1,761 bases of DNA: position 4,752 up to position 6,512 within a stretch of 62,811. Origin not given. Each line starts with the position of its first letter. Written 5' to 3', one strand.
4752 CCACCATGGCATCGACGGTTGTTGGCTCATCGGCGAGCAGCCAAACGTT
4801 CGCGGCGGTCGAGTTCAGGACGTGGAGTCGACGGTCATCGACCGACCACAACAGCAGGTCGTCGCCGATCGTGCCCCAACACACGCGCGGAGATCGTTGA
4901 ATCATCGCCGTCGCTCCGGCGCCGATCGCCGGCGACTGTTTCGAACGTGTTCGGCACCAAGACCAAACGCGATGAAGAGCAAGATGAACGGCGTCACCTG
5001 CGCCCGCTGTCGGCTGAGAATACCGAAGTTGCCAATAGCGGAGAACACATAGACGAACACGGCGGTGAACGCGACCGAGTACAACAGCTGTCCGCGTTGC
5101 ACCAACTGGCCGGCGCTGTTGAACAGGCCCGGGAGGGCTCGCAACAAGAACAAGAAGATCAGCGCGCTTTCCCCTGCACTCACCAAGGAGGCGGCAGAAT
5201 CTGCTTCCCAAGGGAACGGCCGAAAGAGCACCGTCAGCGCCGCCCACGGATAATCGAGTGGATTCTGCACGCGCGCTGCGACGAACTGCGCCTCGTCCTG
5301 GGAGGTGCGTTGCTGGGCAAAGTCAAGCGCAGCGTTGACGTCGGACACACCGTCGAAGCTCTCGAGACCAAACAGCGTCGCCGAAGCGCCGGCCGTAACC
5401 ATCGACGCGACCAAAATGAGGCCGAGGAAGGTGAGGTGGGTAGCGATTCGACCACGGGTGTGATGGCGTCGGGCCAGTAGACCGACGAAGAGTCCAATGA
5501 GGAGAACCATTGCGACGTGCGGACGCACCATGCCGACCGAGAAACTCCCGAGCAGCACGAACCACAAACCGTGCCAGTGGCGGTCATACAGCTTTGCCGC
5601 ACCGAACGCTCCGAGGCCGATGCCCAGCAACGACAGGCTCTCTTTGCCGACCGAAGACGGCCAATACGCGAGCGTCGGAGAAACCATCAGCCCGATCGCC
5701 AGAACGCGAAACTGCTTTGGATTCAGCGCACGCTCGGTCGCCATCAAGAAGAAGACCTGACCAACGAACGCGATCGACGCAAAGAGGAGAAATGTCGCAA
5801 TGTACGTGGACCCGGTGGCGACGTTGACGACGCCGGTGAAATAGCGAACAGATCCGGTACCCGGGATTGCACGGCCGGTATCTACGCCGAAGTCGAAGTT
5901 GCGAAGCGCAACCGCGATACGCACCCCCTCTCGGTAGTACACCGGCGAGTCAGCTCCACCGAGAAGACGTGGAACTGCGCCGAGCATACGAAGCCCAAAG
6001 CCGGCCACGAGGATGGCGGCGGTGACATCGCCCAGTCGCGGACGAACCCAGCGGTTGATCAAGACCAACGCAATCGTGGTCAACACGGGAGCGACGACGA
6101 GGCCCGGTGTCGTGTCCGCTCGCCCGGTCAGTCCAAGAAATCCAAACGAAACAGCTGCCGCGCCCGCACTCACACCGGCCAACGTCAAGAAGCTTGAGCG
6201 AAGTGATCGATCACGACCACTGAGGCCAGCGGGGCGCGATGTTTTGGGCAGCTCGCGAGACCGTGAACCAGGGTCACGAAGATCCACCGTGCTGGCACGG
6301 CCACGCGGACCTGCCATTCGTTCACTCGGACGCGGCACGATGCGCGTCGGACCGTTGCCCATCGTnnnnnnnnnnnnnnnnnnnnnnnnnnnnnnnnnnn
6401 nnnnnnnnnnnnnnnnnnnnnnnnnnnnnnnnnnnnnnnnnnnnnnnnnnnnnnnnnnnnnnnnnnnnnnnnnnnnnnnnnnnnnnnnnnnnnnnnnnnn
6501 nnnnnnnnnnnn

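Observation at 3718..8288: Translationally coupled operon: BY tyrosine kinase, Wzy-like membrane protein and a PqqD / HprK-like kinase fusion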

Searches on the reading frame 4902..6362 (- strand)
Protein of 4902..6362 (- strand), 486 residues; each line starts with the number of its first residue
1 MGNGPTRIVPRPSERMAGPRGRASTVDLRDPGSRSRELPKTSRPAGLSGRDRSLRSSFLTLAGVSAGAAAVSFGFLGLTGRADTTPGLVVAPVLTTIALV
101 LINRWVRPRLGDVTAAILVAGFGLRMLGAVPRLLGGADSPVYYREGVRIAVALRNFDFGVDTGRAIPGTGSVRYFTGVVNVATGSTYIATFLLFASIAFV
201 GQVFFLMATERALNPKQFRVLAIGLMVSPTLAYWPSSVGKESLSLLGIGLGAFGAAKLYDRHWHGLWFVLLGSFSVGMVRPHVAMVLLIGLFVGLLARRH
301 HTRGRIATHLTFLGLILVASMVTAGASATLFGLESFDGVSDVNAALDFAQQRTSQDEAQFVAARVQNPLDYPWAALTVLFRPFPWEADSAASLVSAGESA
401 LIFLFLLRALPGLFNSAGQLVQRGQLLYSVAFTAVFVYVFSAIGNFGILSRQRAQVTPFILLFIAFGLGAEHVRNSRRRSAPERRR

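Call 7: search_protein_families(library=pfam, proteins=[window:4902-6362:-], max_evalue=0.01)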
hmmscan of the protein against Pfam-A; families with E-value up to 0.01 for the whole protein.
window:4902-6362:- (486 aa): 0 families

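Call 8: search_protein_families(library=ncbifam, proteins=[window:4902-6362:-], max_evalue=0.01)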
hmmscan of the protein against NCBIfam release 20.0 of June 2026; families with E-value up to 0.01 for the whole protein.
window:4902-6362:- (486 aa): 0 families

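Call 58: search_solved_structures(query=A4, max_evalue=10)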
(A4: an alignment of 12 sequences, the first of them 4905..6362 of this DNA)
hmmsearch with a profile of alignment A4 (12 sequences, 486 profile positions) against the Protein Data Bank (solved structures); distinct sequences matched with E-value up to 10: 0.

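Call 59: find_homologous_proteins(query=A4, max_evalue=0.001)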
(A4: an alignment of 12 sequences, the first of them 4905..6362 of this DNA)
Query A4 (12 sequences) (486 aa, profile of the alignment): 109 proteins with E <= 0.001 among 8000 candidates.
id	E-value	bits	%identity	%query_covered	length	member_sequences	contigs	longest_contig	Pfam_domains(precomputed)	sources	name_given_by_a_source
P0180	4.1e-215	734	65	98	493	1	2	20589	-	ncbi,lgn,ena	-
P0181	4.1e-214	730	57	97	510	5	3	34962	-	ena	-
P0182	7.8e-214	729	100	100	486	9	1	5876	-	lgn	-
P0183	4.1e-208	710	63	98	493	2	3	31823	-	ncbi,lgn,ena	-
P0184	2.4e-207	708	54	97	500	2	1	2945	-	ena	-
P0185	1.4e-206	705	60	98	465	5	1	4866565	-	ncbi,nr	ncbi:MAG: hypothetical protein R8J94_12320 [Acidimicrobiia bacterium]|nr:hypothetical protein [Acidi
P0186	1.4e-205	702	64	97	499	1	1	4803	-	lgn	-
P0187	4.7e-205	700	51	96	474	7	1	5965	-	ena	-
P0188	8.9e-205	699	60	99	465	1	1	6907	-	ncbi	-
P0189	1.0e-204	699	62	98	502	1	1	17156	-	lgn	-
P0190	3.1e-204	698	79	99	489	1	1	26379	-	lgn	-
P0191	5.2e-203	694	59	97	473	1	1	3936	-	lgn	-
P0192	2.9e-202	691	59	98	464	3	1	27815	-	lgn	-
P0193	1.2e-201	689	52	97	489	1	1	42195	-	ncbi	-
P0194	2.4e-201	688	65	99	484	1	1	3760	-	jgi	jgi:hypothetical protein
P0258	1.1e-120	422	39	76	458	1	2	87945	-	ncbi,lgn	ncbi:MAG: hypothetical protein AAGC53_14440 [Actinomycetota bacterium]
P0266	3.6e-112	394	33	85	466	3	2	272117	-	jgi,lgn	jgi:hypothetical protein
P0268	1.8e-105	372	31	82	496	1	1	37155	-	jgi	jgi:hypothetical protein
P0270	4.5e-99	351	32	77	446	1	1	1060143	-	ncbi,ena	-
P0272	6.0e-88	314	36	67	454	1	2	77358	-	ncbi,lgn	-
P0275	3.6e-71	259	31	71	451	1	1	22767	-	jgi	jgi:Dolichyl-phosphate-mannose-protein mannosyltransferase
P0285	4.8e-41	159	27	66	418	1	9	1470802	-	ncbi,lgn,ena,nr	ncbi:MAG: hypothetical protein GKS06_04035 [Acidobacteria bacterium]|nr:hypothetical protein [Acidob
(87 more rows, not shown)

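Call 60: find_encoding_contigs(protein=P0285, flank=8000, max_places=1)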
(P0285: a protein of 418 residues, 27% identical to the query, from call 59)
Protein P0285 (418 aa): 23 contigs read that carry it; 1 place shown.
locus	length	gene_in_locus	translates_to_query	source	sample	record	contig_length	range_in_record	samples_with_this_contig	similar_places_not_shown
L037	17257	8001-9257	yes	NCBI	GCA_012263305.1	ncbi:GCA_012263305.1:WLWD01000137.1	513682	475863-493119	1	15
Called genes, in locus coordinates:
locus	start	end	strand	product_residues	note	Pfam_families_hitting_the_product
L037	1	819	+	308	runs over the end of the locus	PF00535:Glycos_transf_2, PF10111:Glyco_tranf_2_2 (weak), PF13641:Glyco_tranf_2_3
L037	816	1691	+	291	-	PF13641:Glyco_tranf_2_3, PF00535:Glycos_transf_2, PF10111:Glyco_tranf_2_2, PF13632:Glyco_trans_2_3 (faint)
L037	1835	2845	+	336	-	PF00534:Glycos_transf_1, PF13692:Glyco_trans_1_4, PF13524:Glyco_trans_1_2 (weak)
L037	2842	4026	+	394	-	PF13439:Glyco_transf_4, PF13579:Glyco_trans_4_4, PF20706:GT4-conflict, PF00534:Glycos_transf_1, PF13692:Glyco_trans_1_4, PF13524:Glyco_trans_1_2 (weak)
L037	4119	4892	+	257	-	PF05050:Methyltransf_21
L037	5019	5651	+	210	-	PF03567:Sulfotransfer_2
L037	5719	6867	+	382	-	PF13439:Glyco_transf_4, PF13579:Glyco_trans_4_4, PF00534:Glycos_transf_1, PF13692:Glyco_trans_1_4, PF13524:Glyco_trans_1_2, PF20706:GT4-conflict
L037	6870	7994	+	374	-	PF13439:Glyco_transf_4, PF13579:Glyco_trans_4_4, PF20706:GT4-conflict (weak), PF00534:Glycos_transf_1, PF13692:Glyco_trans_1_4, PF13524:Glyco_trans_1_2 (weak)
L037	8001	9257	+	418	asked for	-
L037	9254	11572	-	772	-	PF01656:CbiA, PF10609:ParA, PF13614:AAA_31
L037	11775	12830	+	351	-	PF13439:Glyco_transf_4, PF13477:Glyco_trans_4_2 (weak), PF13579:Glyco_trans_4_4, PF00534:Glycos_transf_1, PF13692:Glyco_trans_1_4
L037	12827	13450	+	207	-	PF17836:PglD_N, PF25087:GMPPB_C (faint), PF00132:Hexapep (weak)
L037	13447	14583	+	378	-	PF01041:DegT_DnrJ_EryC1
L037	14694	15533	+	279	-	PF13489:Methyltransf_23, PF13847:Methyltransf_31, PF08241:Methyltransf_11, PF08242:Methyltransf_12, PF13649:Methyltransf_25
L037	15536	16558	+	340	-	PF00583:Acetyltransf_1 (faint), PF13527:Acetyltransf_9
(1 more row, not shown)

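Call 61: find_encoding_contigs(protein=P0270, flank=8000, max_places=1)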
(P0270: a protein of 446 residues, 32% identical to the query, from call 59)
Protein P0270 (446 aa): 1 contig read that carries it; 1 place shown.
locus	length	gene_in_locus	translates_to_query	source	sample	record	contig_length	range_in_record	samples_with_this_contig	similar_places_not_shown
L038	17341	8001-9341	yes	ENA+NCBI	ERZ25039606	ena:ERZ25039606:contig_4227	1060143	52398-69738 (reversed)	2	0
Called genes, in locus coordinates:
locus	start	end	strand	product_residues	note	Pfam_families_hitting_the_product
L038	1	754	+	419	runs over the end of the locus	PF13727:CoA_binding_3, PF02719:Polysacc_synt_2 (weak)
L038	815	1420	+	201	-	PF02719:Polysacc_synt_2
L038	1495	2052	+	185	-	-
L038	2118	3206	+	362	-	-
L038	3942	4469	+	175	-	PF00984:UDPG_MGDP_dh, PF03720:UDPG_MGDP_dh_C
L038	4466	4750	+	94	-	PF05402:PqqD (weak)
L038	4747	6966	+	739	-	PF14907:NTP_transf_5, PF13579:Glyco_trans_4_4, PF13439:Glyco_transf_4, PF00534:Glycos_transf_1, PF13692:Glyco_trans_1_4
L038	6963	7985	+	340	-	PF13527:Acetyltransf_9, PF00583:Acetyltransf_1 (faint), PF13508:Acetyltransf_7 (faint)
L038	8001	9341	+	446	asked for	-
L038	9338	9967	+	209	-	PF01041:DegT_DnrJ_EryC1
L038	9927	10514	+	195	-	PF01041:DegT_DnrJ_EryC1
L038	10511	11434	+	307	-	PF27840:ScmC (weak)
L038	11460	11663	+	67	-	PF05402:PqqD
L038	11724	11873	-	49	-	-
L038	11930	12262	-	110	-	-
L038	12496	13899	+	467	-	PF04234:CopC, PF05425:CopD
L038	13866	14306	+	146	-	-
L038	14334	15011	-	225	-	PF13761:DUF4166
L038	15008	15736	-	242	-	-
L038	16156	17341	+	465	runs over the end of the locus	PF00375:SDF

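Call 62: find_encoding_contigs(protein=P0266, flank=8000, max_places=1)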
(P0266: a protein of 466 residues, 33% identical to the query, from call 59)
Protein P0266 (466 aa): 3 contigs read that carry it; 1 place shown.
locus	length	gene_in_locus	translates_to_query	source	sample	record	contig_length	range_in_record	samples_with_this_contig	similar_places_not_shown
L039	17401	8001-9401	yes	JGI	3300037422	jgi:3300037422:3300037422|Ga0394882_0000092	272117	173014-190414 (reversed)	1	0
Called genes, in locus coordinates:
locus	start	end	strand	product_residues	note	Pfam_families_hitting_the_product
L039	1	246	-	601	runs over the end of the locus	PF00448:SRP54 (faint), PF13614:AAA_31 (faint), PF01656:CbiA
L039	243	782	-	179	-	-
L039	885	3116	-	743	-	PF13196:DUF4012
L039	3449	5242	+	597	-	PF13727:CoA_binding_3, PF01073:3Beta_HSD, PF01370:Epimerase, PF02719:Polysacc_synt_2, PF04321:RmlD_sub_bind, PF07993:NAD_binding_4 (faint), PF13460:NAD_binding_10 (weak), PF16363:GDP_Man_Dehyd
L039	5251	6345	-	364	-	PF01041:DegT_DnrJ_EryC1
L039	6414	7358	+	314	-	PF01073:3Beta_HSD, PF01370:Epimerase, PF02719:Polysacc_synt_2, PF04321:RmlD_sub_bind, PF07993:NAD_binding_4 (faint), PF13460:NAD_binding_10 (weak), PF16363:GDP_Man_Dehyd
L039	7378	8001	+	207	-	PF17836:PglD_N, PF25087:GMPPB_C (faint), PF00132:Hexapep (weak), PF14602:Hexapep_2 (weak)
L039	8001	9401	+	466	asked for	-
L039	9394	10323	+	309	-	PF14907:NTP_transf_5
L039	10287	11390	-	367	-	PF13439:Glyco_transf_4, PF13579:Glyco_trans_4_4 (weak), PF13524:Glyco_trans_1_2 (faint), PF20706:GT4-conflict, PF00534:Glycos_transf_1, PF13692:Glyco_trans_1_4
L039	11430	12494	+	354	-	PF13439:Glyco_transf_4, PF00534:Glycos_transf_1, PF13692:Glyco_trans_1_4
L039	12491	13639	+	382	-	PF13439:Glyco_transf_4, PF13579:Glyco_trans_4_4, PF20706:GT4-conflict, PF00534:Glycos_transf_1, PF13692:Glyco_trans_1_4, PF13524:Glyco_trans_1_2 (weak)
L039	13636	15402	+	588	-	PF00664:ABC_membrane (weak), PF00005:ABC_tran, PF13304:AAA_21 (faint)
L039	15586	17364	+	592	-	PF13304:AAA_21 (faint), PF00005:ABC_tran, PF02463:SMC_N (faint)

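Call 72: predict_structure(alignment_id=A5)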
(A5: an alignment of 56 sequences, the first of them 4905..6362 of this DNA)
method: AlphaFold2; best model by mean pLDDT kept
length: 486 residues; sequences in the alignment: 56
mean_pLDDT: 89.4   pTM: 0.87
mean pLDDT of the five models: 89.4, 88.1, 87.5, 87.0, 85.9
residues with pLDDT >= 90: 348; 70-90: 89; 50-70: 29; < 50: 20
segments of 3 or more residues with pLDDT < 50: 1-3, 19-27, 32-35
pLDDT, mean of each block of 10 residues (from residue 1): 57 60 46 49 70 97 98 97 96 98 97 98 97 92 98 98 96 98 97 98 98 96 98 93 98 96 96 96 95 87 76 82 80 76 84 85 92 96 94 95 98 96 95 96 91 97 97 87 66
secondary structure, 60 per line:
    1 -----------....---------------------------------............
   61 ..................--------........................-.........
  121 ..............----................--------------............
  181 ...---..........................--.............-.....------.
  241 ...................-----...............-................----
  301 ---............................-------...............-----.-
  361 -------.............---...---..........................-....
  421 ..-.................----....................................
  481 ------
elements in order: H12-15 H49-78 H87-110 H112-134 H139-154 H169-183 H187-212 H215-227 H229-233 H240-259 H265-279 H281-296 H304-331 H339-353 H368-380 H390-415 H417-422 H424-440 H446-480
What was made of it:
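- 4902..6362 (-): 486-aa polytopic membrane protein of a family with no Pfam assignment. It has a GT-C-like fold and an invariant Asp138 in the loop after the third TM helix. It is not demonstrably Wzy. AF2 pLDDT is 89.4 and pTM 0.87 (call 72).
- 6318..6344 (-): Near-invariant short linear motif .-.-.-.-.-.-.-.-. (aa 7-15) in the disordered N-terminal tail of the membrane protein, cytoplasmic by inference. It is the candidate docking and phosphorylation site of the kinase fusion. A second, weaker motif T-V-D-L-R-D lies at 6273-6290. The tail has pLDDT around 50 (call 72).
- The tail is Arg-rich and precedes the first TM helix of a GT-C-like protein, so both are expected in the cytoplasm (call 72, positive-inside rule).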

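Call 75: fold_search(model_id=the predicted structure, library=pdb)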
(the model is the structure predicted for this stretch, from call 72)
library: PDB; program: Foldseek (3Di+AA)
matches with E <= 10: 261; with E <= 0.001: 0
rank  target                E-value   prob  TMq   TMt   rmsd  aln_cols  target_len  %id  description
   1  6gxc_A                2.8e-03  1.00  0.45  0.33   9.2       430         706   13  Bacterial oligosaccharyltransferase PglB in complex with an inhibitory peptide and a reactive lipid-linked oligosaccha (released 2018-11-14)
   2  7oci_F                1.4e-02  1.00  0.47  0.37  11.9       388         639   14  Cryo-EM structure of yeast Ost6p containing oligosaccharyltransferase complex (released 2022-02-16)
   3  9s6u_A                2.4e-02  1.00  0.38  0.34   7.3       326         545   16  Ternary cryo-EM structure of human ALG9 with Dol25-PP-GlcNAc2Man8, Dol25-P-Man and Fab (released 2026-03-18)
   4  9s6s_A                3.2e-02  1.00  0.44  0.40   7.8       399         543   14  Ternary cryo-EM structure of human ALG9 with Dol25-PP-GlcNAc2Man6, Dol25-P-Man and Fab (released 2026-03-18)
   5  6ezn_F                3.6e-02  1.00  0.44  0.34  12.6       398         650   16  Cryo-EM structure of the yeast oligosaccharyltransferase (OST) complex (released 2018-01-17)
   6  8b6l_I                4.0e-02  1.00  0.47  0.35  13.1       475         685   12  Subtomogram average of the human Sec61-TRAP-OSTA-translocon (released 2022-12-07)
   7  8agb_A                4.2e-02  1.00  0.43  0.34  13.1       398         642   16  Structure of yeast oligosaccharylransferase complex with lipid-linked oligosaccharide bound (released 2022-12-07)
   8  7e9s_A                4.9e-02  1.00  0.40  0.25  11.0       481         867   13  Archaeal oligosaccharyltransferase AglB from Archaeoglobus fulgidus in complex with an inhibitory peptide and a dolich (released 2021-09-08)
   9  7cq5_C                6.2e-02  0.20  0.13  0.10  25.2       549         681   13  Structure of the human CLCN7-OSTM1 complex with ATP (released 2020-11-11)
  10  8pn9_A                9.3e-02  1.00  0.45  0.35  12.7       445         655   14  Structure of human oligosaccharyltransferase OST-A complex bound to NGI-1 (released 2024-05-08)
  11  3wak                  1.0e-01  1.00  0.44  0.27   8.4       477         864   10  Crystal structure of the Archaeoglobus fulgidus oligosaccharyltransferase (O29867_ARCFU) in the apo form (released 2013-10-30)
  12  4jre_A                1.3e-01  0.13  0.11  0.12  22.2       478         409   15  Crystal structure of nitrate/nitrite exchanger NarK with nitrite bound (released 2013-05-15)
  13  5f15                  1.7e-01  1.00  0.37  0.34   6.5       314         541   13  Crystal Structure of ArnT from Cupriavidus metallidurans bound to Undecaprenyl phosphate (released 2016-02-17)
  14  8if8_C                2.2e-01  0.75  0.29  0.25  17.2       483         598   15  Arabinosyltransferase AftA (released 2023-05-31)
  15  7bp3_A                2.2e-01  0.11  0.10  0.11  24.7       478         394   11  Cryo-EM structure of the human MCT2 (released 2020-06-03)
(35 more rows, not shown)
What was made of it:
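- On GT-C glycosyltransferases, for the 486-aa protein: Foldseek best hits are PglB, STT3, ALG9, AglB, ArnT and Pmt4, with prob 1.0 but E 3e-3 to 0.2 and TMq 0.37-0.47 (call 75).
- Closest known: Wzx/Wzy-dependent polysaccharide assembly with a Wzc BY kinase. Different: The membrane partner is GT-C-like (call 75).
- A GT-C/OST-like protein sits next to it (call 75).
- Tried and rejected: The Wzy label was dropped in favour of the GT-C-like fold (call 75).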

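Call 76: search_protein_families(library=pfam, proteins=[window:4905-6362:-, P0275], max_evalue=0.5)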
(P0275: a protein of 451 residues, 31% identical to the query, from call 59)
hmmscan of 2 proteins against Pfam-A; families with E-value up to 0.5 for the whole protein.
window:4905-6362:- (486 aa): 0 families

P0275 (451 aa): 1 family
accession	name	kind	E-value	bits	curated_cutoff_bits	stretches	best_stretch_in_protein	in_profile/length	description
PF13231.12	PMT_2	-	8.7e-05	23.2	26.1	1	131-274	14-152/160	Dolichyl-phosphate-mannose-protein mannosyltransferase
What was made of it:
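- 4902..6362 (-): No Pfam or NCBIfam hit (calls 7, 8, 76). A distant family member, P0275, hits PMT_2 at E 8.7e-5 (call 76).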

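Call 77: find_encoding_contigs(protein=P0258, flank=6000, max_places=1)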
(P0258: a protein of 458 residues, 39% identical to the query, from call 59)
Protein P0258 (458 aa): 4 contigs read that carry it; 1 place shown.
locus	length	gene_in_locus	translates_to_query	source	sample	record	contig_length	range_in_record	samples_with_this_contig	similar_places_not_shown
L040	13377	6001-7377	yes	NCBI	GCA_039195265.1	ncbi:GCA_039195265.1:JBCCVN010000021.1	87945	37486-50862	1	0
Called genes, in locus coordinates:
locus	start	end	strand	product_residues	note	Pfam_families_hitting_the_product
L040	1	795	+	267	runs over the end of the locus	PF01522:Polysacc_deac_1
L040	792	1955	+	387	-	PF13477:Glyco_trans_4_2, PF13439:Glyco_transf_4, PF13579:Glyco_trans_4_4, PF20706:GT4-conflict (weak), PF00534:Glycos_transf_1, PF13692:Glyco_trans_1_4, PF13524:Glyco_trans_1_2 (weak)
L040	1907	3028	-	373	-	PF13439:Glyco_transf_4, PF13579:Glyco_trans_4_4 (weak), PF00534:Glycos_transf_1, PF13692:Glyco_trans_1_4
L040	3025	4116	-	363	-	PF00155:Aminotran_1_2, PF01041:DegT_DnrJ_EryC1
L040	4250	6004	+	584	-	PF00448:SRP54 (faint), PF01656:CbiA (faint), PF13614:AAA_31 (faint)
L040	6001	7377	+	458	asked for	-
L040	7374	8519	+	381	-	PF05402:PqqD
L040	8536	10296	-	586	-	PF13487:HD_5, PF01590:GAF (weak), PF13185:GAF_2 (faint), PF00990:GGDEF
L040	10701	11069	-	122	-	-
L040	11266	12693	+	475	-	PF07992:Pyr_redox_2, PF13738:Pyr_redox_3 (faint), PF00070:Pyr_redox, PF02852:Pyr_redox_dim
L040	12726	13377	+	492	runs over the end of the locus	PF00364:Biotin_lipoyl, PF02817:E3_binding, PF00198:2-oxoacid_dh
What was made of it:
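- P0258, which has the motif, has the fused kinase next door (call 77).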
